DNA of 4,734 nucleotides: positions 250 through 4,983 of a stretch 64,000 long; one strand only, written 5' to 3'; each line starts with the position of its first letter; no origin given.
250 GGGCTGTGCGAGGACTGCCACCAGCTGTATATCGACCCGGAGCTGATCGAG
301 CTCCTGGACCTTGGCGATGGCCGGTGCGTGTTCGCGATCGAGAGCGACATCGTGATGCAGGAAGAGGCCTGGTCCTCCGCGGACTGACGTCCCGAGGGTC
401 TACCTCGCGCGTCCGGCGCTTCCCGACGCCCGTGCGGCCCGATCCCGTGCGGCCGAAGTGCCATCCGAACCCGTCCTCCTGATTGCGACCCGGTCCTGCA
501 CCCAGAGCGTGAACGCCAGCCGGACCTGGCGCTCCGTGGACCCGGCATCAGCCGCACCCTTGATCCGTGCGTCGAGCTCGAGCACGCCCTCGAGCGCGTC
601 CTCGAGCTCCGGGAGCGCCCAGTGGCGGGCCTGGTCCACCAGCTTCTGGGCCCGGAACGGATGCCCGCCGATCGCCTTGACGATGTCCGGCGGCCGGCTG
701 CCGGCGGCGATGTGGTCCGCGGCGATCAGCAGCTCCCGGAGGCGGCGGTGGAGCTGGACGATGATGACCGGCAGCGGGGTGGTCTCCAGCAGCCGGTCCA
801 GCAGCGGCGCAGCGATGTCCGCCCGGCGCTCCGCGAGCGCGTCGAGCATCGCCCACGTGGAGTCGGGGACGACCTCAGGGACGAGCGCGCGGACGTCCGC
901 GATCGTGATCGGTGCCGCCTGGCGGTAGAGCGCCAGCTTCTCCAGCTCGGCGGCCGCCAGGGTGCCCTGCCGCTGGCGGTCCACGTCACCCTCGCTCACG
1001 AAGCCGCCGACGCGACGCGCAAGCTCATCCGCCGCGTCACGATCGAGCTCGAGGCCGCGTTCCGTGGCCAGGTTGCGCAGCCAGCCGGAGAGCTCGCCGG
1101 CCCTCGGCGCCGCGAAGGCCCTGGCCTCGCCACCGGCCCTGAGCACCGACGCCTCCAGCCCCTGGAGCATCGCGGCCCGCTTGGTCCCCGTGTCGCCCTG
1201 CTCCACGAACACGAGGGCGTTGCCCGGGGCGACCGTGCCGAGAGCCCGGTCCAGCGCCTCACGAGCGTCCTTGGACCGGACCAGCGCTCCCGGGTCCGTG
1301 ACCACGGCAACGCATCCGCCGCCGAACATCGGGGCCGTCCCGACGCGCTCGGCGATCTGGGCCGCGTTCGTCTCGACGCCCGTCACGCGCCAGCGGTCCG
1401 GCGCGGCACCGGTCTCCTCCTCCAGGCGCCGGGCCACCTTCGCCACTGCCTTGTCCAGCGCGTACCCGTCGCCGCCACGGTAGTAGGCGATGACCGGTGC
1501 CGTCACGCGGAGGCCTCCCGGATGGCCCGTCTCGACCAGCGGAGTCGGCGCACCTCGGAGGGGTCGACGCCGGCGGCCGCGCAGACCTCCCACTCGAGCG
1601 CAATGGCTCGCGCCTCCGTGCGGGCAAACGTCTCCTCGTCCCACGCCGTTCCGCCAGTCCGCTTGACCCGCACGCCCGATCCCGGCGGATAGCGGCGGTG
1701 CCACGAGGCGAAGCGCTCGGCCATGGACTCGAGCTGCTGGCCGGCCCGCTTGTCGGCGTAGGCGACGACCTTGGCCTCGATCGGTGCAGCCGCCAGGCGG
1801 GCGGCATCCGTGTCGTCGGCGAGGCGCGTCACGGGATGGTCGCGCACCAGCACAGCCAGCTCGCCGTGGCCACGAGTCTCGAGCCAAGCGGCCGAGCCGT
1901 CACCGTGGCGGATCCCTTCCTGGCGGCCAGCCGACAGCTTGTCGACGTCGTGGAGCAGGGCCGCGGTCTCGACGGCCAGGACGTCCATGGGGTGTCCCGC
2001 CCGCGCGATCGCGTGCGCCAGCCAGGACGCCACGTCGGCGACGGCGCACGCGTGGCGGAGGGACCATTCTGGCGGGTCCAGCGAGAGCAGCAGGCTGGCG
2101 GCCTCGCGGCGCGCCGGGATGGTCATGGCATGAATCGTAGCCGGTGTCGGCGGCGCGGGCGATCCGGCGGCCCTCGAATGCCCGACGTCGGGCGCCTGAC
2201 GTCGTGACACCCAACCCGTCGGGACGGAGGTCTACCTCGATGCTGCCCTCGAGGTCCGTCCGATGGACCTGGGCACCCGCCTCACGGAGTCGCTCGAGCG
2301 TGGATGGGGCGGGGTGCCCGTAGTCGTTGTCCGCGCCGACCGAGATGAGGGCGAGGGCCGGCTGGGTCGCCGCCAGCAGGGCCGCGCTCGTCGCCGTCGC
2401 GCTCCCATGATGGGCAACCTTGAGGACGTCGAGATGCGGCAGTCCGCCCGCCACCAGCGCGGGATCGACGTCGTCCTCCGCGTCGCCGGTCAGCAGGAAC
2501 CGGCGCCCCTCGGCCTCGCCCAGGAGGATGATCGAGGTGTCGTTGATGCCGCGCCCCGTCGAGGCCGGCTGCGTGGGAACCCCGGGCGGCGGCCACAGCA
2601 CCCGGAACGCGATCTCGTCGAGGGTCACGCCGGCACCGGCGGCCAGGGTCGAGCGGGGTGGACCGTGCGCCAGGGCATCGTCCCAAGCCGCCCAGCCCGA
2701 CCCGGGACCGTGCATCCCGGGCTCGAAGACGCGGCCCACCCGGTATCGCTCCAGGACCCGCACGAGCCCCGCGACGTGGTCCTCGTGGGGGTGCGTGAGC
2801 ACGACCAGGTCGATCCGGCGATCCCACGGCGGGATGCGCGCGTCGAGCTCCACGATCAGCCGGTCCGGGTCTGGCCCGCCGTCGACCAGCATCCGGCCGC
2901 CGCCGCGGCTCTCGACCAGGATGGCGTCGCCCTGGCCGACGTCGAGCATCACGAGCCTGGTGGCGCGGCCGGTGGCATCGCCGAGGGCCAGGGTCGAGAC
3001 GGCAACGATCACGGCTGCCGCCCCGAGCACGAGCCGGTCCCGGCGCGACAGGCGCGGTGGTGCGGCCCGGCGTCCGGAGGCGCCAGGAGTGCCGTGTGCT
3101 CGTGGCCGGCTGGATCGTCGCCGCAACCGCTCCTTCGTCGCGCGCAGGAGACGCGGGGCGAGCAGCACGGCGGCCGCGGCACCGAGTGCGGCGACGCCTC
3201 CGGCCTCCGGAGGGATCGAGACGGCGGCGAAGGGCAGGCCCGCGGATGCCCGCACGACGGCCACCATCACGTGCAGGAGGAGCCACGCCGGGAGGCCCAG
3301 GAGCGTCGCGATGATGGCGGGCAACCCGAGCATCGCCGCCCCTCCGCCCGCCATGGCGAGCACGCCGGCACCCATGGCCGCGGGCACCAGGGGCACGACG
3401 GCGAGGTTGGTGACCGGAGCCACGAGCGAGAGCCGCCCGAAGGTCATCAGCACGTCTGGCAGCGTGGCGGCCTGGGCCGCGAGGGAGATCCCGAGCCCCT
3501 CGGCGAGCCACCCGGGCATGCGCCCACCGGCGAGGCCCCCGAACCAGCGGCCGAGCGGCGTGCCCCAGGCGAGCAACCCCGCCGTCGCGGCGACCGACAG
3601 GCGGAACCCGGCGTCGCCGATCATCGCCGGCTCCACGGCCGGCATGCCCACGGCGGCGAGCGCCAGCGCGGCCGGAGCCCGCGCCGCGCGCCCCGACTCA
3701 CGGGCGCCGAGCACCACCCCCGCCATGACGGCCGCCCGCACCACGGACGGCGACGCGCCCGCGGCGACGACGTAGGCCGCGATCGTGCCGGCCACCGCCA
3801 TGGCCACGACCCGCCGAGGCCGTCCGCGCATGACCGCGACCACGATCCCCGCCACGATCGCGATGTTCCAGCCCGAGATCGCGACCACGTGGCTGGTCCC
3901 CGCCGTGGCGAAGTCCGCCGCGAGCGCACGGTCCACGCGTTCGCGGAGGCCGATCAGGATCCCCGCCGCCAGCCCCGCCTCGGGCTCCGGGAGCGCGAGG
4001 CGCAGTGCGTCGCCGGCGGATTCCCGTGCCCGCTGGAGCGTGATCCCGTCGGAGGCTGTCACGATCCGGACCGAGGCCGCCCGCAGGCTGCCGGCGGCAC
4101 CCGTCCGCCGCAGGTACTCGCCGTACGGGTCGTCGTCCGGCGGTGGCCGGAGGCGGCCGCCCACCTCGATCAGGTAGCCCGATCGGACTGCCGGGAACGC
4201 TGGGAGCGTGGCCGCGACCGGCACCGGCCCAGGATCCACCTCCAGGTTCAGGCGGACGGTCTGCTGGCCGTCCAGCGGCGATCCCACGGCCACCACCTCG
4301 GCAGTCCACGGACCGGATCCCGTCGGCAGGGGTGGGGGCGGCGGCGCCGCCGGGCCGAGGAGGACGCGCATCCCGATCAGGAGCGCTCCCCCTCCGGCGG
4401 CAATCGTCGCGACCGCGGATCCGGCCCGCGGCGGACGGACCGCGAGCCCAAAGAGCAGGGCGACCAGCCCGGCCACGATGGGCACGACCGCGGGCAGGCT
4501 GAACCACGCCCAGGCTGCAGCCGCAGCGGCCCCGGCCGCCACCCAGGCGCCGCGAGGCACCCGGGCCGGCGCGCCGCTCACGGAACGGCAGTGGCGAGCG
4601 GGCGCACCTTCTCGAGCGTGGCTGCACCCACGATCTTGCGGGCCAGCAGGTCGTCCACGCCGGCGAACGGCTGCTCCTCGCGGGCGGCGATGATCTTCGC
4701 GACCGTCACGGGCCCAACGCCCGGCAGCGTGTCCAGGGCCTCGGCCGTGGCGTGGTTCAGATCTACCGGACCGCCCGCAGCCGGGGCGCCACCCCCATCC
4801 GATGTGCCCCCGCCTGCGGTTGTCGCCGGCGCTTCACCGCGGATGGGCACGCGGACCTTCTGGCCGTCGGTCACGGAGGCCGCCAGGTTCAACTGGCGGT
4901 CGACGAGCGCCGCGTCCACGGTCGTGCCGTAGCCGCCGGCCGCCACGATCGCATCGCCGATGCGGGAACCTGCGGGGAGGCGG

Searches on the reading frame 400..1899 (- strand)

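Call 79: search_protein_families(library=pfam, proteins=[window:400-1899:-], max_evalue=0.001)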
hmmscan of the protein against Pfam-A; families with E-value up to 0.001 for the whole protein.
window:400-1899:- (499 aa): 1 family
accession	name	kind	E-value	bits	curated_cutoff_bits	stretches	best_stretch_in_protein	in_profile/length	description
PF21694.2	DNA_pol3_delta_C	-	1.8e-11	44.5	27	1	348-448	4-105/121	DNA polymerase III delta subunit, C-terminal domain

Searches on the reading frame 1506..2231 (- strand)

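Call 79: search_protein_families(library=pfam, proteins=[window:1506-2231:-], max_evalue=0.001)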
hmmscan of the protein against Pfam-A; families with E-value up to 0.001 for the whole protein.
window:1506-2231:- (242 aa): 1 family
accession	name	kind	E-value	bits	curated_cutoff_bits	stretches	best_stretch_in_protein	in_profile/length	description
PF01966.28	HD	-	6e-06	27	22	1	59-161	3-112/116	HD domain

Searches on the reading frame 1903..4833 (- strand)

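Call 79: search_protein_families(library=pfam, proteins=[window:1903-4833:-], max_evalue=0.001)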
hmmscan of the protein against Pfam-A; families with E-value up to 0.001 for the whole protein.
window:1903-4833:- (977 aa): 3 families
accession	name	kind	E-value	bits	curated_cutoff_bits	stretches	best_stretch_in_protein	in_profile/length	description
PF03772.21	Competence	-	1.5e-41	143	23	1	293-558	2-264/270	Competence protein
PF00753.33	Lactamase_B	-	7.5e-14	52.6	22.7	1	631-832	2-194/196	Metallo-beta-lactamase superfamily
PF12706.13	Lactamase_B_2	-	3e-06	27.4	27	1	647-697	2-53/200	Beta-lactamase superfamily domain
